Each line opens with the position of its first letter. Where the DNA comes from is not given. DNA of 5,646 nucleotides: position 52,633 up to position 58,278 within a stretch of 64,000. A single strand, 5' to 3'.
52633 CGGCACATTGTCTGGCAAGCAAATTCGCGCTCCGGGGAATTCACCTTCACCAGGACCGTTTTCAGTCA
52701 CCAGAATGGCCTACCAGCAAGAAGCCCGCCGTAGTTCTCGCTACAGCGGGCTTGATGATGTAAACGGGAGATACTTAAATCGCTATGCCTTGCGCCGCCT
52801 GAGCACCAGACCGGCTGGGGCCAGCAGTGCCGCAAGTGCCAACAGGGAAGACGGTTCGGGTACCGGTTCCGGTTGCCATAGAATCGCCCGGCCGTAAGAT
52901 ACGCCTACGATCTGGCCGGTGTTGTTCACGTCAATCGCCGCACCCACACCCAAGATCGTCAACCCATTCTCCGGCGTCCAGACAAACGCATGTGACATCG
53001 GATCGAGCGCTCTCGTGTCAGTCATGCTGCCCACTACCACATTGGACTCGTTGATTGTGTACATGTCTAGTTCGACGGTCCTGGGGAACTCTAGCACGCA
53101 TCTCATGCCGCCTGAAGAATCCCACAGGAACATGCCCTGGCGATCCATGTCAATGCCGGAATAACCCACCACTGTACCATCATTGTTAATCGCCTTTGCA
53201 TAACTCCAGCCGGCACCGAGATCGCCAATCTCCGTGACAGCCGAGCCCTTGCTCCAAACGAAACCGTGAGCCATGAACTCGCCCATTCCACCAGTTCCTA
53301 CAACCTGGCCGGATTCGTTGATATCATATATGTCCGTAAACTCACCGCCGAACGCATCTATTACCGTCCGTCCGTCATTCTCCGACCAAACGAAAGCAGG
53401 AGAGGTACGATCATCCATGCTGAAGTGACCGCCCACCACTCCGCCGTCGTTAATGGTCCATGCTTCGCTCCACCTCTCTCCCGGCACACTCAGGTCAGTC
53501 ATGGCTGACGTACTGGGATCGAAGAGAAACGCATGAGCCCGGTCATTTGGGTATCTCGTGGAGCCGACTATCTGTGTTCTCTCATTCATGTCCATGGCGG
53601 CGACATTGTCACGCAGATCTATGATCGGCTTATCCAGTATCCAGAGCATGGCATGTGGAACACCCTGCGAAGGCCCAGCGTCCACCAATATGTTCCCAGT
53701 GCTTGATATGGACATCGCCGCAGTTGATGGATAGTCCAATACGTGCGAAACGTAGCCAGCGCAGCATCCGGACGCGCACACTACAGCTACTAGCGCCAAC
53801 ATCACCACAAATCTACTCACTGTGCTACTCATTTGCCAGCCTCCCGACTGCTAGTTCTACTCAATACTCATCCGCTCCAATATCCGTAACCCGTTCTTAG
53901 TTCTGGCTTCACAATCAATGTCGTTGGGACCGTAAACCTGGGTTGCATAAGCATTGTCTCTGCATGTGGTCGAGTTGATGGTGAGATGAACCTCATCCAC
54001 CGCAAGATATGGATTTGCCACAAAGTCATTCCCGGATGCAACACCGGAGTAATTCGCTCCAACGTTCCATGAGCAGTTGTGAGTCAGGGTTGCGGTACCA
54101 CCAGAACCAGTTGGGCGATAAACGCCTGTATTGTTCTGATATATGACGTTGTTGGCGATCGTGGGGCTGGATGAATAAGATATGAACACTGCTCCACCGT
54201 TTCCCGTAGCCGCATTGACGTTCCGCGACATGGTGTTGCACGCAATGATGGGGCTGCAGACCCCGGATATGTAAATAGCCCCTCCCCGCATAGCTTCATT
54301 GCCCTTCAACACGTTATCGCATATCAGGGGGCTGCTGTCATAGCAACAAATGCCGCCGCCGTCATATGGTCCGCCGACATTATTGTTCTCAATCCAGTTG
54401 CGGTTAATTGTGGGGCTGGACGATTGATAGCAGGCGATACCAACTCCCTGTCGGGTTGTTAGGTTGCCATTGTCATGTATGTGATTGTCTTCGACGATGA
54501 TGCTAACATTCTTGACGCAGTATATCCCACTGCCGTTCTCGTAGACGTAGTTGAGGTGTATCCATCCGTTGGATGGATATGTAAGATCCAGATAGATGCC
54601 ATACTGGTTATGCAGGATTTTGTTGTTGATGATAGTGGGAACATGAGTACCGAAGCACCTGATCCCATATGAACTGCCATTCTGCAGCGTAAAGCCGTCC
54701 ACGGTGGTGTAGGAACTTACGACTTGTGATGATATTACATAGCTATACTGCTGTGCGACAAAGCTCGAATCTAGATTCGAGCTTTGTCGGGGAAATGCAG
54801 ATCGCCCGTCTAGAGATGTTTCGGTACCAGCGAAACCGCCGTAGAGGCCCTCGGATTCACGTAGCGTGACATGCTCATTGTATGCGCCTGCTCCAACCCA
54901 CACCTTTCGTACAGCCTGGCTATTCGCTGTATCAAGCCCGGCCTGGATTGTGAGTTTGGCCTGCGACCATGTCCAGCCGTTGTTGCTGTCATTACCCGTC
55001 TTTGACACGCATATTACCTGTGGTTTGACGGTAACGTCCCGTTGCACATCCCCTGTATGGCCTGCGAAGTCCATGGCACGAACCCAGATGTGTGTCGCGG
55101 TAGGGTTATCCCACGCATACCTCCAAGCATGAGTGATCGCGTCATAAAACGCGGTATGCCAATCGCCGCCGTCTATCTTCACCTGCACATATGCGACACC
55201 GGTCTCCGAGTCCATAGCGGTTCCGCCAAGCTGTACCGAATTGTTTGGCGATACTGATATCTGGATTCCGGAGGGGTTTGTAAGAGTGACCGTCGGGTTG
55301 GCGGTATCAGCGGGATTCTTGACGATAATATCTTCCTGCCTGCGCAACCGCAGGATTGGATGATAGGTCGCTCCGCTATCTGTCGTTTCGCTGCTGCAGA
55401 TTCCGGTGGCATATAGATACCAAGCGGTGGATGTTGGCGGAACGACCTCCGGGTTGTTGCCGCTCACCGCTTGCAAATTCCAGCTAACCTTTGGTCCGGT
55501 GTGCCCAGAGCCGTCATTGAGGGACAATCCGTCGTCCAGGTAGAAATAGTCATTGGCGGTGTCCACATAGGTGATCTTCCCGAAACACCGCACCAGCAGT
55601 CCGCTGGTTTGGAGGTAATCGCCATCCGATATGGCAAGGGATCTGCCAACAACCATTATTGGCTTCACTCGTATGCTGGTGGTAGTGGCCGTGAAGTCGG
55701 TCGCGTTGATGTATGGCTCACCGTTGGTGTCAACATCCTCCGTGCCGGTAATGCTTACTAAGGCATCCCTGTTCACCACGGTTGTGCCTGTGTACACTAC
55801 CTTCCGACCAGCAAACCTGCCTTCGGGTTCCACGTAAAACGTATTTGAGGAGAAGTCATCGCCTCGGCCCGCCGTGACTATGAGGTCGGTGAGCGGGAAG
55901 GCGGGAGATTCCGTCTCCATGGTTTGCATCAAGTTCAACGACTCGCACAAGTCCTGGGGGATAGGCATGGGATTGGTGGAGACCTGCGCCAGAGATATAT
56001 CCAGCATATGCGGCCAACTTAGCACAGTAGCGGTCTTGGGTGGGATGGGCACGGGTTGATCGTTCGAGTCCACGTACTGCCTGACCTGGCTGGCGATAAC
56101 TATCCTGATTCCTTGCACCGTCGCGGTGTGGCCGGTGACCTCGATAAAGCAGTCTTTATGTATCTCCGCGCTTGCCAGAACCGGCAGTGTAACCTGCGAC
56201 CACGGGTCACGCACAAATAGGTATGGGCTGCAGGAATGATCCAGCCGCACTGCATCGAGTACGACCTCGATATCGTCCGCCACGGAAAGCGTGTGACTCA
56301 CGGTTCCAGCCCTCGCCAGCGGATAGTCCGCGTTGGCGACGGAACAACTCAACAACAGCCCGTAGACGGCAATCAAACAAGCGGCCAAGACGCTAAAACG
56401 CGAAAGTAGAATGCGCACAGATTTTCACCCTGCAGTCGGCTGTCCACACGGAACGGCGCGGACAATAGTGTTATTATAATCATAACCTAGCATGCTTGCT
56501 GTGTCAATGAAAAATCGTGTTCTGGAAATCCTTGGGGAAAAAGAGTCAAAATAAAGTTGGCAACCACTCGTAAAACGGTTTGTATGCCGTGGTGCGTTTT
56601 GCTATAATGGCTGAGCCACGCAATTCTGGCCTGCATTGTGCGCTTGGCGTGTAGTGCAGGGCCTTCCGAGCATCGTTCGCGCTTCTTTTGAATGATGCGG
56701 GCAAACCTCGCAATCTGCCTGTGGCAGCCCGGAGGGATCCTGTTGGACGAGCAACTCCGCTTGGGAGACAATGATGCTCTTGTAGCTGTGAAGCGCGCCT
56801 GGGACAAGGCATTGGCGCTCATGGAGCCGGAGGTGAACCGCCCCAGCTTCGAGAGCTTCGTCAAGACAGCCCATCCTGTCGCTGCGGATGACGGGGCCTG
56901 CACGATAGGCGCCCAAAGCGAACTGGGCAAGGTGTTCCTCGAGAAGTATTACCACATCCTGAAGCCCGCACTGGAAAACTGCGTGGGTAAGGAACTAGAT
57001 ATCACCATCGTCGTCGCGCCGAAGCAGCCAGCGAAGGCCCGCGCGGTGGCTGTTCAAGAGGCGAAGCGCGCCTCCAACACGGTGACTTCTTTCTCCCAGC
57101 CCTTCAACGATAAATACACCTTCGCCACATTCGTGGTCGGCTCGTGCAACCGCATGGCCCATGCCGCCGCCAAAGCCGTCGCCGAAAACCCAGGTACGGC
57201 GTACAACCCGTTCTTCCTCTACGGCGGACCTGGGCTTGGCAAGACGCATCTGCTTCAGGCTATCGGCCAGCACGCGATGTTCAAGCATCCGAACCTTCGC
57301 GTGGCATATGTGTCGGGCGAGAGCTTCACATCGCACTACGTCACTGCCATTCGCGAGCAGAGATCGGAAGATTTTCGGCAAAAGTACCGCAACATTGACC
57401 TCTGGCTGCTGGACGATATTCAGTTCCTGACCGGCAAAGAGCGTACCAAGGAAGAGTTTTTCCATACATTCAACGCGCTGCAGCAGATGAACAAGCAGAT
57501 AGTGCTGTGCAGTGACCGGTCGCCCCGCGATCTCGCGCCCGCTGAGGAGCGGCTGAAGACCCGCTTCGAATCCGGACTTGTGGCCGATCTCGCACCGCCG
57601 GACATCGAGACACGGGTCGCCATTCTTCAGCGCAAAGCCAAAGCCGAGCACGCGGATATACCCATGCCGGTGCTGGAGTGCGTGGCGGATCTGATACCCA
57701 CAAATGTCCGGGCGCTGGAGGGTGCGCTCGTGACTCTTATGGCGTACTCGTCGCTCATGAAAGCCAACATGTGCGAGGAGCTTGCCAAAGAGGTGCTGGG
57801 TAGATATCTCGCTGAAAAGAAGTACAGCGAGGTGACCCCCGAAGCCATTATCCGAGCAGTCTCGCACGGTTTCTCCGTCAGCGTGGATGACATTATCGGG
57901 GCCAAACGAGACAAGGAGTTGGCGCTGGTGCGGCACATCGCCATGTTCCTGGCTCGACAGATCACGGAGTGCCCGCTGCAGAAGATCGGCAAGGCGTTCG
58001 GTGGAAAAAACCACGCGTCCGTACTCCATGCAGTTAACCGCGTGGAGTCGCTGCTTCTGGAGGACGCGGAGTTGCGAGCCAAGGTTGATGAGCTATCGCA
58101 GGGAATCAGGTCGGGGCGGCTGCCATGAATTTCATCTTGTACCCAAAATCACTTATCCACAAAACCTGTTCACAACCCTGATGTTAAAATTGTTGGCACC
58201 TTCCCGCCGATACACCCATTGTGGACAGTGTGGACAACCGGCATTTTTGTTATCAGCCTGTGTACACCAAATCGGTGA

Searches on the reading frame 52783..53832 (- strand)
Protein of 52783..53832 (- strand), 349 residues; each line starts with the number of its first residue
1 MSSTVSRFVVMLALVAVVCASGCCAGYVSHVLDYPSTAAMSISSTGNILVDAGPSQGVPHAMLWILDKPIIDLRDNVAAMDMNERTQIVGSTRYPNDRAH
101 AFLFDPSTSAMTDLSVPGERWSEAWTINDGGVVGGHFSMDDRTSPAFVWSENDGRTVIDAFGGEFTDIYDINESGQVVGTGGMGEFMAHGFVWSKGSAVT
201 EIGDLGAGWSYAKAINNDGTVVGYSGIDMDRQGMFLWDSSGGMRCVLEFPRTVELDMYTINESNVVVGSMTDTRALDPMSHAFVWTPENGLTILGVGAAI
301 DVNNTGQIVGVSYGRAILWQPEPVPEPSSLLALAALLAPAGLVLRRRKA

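Call 21: search_protein_families(library=pfam, proteins=[window:52783-53832:-])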
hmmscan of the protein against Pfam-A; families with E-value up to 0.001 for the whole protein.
window:52783-53832:- (349 aa): 1 family
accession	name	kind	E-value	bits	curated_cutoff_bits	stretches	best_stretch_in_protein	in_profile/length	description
PF11949.14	DUF3466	-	4.9e-08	32.4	25.1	0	209-275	383-455/609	Protein of unknown function (DUF3466)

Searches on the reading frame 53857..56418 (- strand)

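Call 21: search_protein_families(library=pfam, proteins=[window:53857-56418:-])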
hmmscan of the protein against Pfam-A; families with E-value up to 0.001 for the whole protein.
window:53857-56418:- (853 aa): 2 families
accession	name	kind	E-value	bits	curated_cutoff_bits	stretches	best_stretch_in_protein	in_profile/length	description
PF13229.12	Beta_helix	-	1.3e-19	70.8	25.9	1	568-729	8-157/158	Right handed beta helix region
PF05048.19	NosD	-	7.8e-12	45.5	23.6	2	568-682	46-152/212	Periplasmic copper-binding protein (NosD)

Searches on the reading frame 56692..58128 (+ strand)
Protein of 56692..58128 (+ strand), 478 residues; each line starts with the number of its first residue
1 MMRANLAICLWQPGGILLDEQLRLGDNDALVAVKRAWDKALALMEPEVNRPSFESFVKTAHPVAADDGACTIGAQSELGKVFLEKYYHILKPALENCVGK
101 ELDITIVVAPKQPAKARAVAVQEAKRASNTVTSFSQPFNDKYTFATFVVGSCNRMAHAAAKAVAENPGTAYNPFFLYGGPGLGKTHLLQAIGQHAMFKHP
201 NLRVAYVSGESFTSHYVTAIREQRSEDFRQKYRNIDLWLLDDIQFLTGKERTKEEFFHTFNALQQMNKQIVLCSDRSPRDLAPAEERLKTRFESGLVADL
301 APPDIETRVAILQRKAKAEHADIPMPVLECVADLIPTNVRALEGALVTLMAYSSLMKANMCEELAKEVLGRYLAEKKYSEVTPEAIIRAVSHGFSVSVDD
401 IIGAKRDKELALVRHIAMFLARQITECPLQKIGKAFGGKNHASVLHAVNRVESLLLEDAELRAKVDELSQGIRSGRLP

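Call 21: search_protein_families(library=pfam, proteins=[window:56692-58128:+])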
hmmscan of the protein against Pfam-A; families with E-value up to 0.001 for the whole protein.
window:56692-58128:+ (478 aa): 4 families
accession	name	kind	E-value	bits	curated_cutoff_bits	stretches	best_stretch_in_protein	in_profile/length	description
PF00308.24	Bac_DnaA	-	6.3e-67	225.2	23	1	139-298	2-161/162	Bacterial DnaA ATPAse domain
PF08299.17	Bac_DnaA_C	-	1.3e-23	83.2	31.5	1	383-451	1-69/69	Bacterial dnaA protein helix-turn-helix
PF00004.35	AAA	-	1.1e-07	32.8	21.2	1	175-293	2-124/131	ATPase family associated with various cellular activities (AAA)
PF01695.23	IstB_IS21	-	1.3e-07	31.8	24.1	1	175-276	96-194/238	IstB-like ATP binding protein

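Call 38: find_homologous_proteins(query=window:56692-58128:+, max_evalue=1e-60)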
Query window:56692-58128:+ (478 aa): 7969 proteins with E <= 1e-60 among 8000 candidates; the best 120 are listed.
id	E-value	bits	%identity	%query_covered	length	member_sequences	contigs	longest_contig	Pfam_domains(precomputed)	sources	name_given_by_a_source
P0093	0.0e+0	1027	100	96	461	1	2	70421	PF01695.24,PF00308.25,PF08299.18,PF00004.36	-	-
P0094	4.2e-223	759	72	96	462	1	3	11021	PF01695.24,PF00308.25,PF08299.18,PF00004.36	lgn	-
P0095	8.2e-211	719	68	96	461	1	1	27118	PF01695.24,PF00308.25,PF08299.18,PF00004.36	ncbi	-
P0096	4.3e-209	713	67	97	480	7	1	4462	PF01695.24,PF00308.25,PF08299.18,PF00004.36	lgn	-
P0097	3.0e-208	710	67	97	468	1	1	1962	PF01695.24,PF00308.25,PF08299.18,PF00004.36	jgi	jgi:chromosomal replication initiator protein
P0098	1.4e-201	688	66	96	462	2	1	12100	PF01695.24,PF00308.25,PF08299.18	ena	-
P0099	1.1e-200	686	65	96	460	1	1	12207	PF01695.24,PF00308.25,PF08299.18,PF00004.36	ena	-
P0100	2.5e-199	681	64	96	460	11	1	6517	PF00308.25,PF08299.18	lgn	-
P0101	3.3e-196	671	63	96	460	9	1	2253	PF01695.24,PF00308.25,PF08299.18,PF00004.36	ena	-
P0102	6.1e-196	670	64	96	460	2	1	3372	PF01695.24,PF00308.25,PF08299.18,PF00004.36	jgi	-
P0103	1.0e-195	669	62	96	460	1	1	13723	PF00308.25,PF08299.18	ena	-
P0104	1.5e-195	669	63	96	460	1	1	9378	PF00308.25,PF08299.18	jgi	jgi:chromosomal replication initiator protein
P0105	2.0e-195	668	64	96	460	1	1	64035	PF01695.24,PF00308.25,PF08299.18,PF00004.36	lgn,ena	-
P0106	3.0e-195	668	63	96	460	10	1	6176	PF01695.24,PF00308.25,PF08299.18,PF00004.36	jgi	-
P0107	1.2e-194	666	62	96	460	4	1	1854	PF00308.25,PF08299.18,PF00004.36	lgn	-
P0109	6.6e-193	660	62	97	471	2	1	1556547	PF01695.24,PF00308.25,PF08299.18,PF00004.36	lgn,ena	-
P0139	9.4e-170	584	56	96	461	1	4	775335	PF01695.24,PF00308.25,PF08299.18,PF00004.36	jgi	jgi:chromosomal replication initiator protein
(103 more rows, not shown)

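Call 40: find_encoding_contigs(protein=P0109, flank=10000, max_places=1)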
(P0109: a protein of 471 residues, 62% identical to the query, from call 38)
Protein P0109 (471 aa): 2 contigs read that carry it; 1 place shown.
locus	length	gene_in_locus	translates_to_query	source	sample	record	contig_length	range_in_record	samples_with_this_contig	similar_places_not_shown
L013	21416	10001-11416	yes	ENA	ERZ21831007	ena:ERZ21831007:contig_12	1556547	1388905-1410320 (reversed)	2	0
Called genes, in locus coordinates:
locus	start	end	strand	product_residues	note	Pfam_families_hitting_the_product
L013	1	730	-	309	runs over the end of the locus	PF00072:Response_reg, PF00990:GGDEF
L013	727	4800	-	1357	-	PF00672:HAMP, PF00989:PAS, PF13426:PAS_9, PF08448:PAS_4, PF00512:HisKA, PF02518:HATPase_c, PF00072:Response_reg, PF01627:Hpt, +4 more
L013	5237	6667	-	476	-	PF10396:TrmE_N, PF12631:MnmE_helical, PF03193:RsgA_GTPase (faint), PF01926:MMR_HSR1, PF02421:FeoB_N, PF00009:GTP_EFTU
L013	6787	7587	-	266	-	PF14804:Jag_N, PF13083:KH_KhpA-B, PF01424:R3H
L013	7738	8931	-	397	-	PF02096:60KD_IMP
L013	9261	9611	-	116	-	PF00825:Ribonuclease_P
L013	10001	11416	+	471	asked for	PF00308:Bac_DnaA, PF01695:IstB_IS21 (weak), PF00004:AAA (faint), PF08299:Bac_DnaA_C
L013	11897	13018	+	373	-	PF02463:SMC_N, PF13175:AAA_15, PF13476:AAA_23, PF13304:AAA_21 (faint)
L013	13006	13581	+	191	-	PF05258:DciA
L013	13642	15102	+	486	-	PF01139:RtcB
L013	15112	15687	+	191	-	PF01569:PAP2 (weak)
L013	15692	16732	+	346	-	PF01408:GFO_IDH_MocA, PF03447:NAD_binding_3, PF02894:GFO_IDH_MocA_C, PF22725:GFO_IDH_MocA_C3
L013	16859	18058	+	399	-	PF07690:MFS_1, PF05977:MFS_3 (faint), PF06779:MFS_4, PF07690:MFS_1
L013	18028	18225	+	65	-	-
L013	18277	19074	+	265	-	PF01522:Polysacc_deac_1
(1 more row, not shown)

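Call 42: find_encoding_contigs(protein=P0139, flank=10000, max_places=1)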
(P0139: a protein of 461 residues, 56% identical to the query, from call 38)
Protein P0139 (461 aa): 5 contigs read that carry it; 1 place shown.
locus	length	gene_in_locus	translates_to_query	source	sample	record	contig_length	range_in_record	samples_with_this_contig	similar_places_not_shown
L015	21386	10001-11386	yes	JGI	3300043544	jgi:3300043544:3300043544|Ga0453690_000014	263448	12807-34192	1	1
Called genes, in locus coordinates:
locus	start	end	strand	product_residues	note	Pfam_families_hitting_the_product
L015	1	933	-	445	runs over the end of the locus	PF00501:AMP-binding, PF04443:LuxE (weak), PF14535:AMP-binding_C_2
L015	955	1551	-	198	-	PF01558:POR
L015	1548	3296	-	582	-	PF01855:POR_N, PF12837:Fer4_6 (faint), PF02775:TPP_enzyme_C, PF13237:Fer4_10 (faint), PF14697:Fer4_21 (weak), PF00037:Fer4 (weak)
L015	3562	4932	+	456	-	PF15892:BNR_4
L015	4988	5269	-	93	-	PF07561:DUF1540 (weak)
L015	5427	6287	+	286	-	PF00149:Metallophos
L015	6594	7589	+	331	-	PF00149:Metallophos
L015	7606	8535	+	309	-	PF00149:Metallophos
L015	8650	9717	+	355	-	PF00180:Iso_dh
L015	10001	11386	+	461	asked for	PF00308:Bac_DnaA, PF00004:AAA (weak), PF01695:IstB_IS21, PF08299:Bac_DnaA_C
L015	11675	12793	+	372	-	PF02463:SMC_N, PF13175:AAA_15, PF13476:AAA_23, PF13304:AAA_21 (faint)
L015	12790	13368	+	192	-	PF05258:DciA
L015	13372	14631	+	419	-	PF08323:Glyco_transf_5, PF20706:GT4-conflict, PF13439:Glyco_transf_4, PF13579:Glyco_trans_4_4, PF08323:Glyco_transf_5, PF00534:Glycos_transf_1, PF13692:Glyco_trans_1_4, PF13524:Glyco_trans_1_2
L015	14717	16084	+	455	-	PF01139:RtcB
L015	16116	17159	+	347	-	PF01408:GFO_IDH_MocA, PF03447:NAD_binding_3 (weak), PF02894:GFO_IDH_MocA_C, PF22725:GFO_IDH_MocA_C3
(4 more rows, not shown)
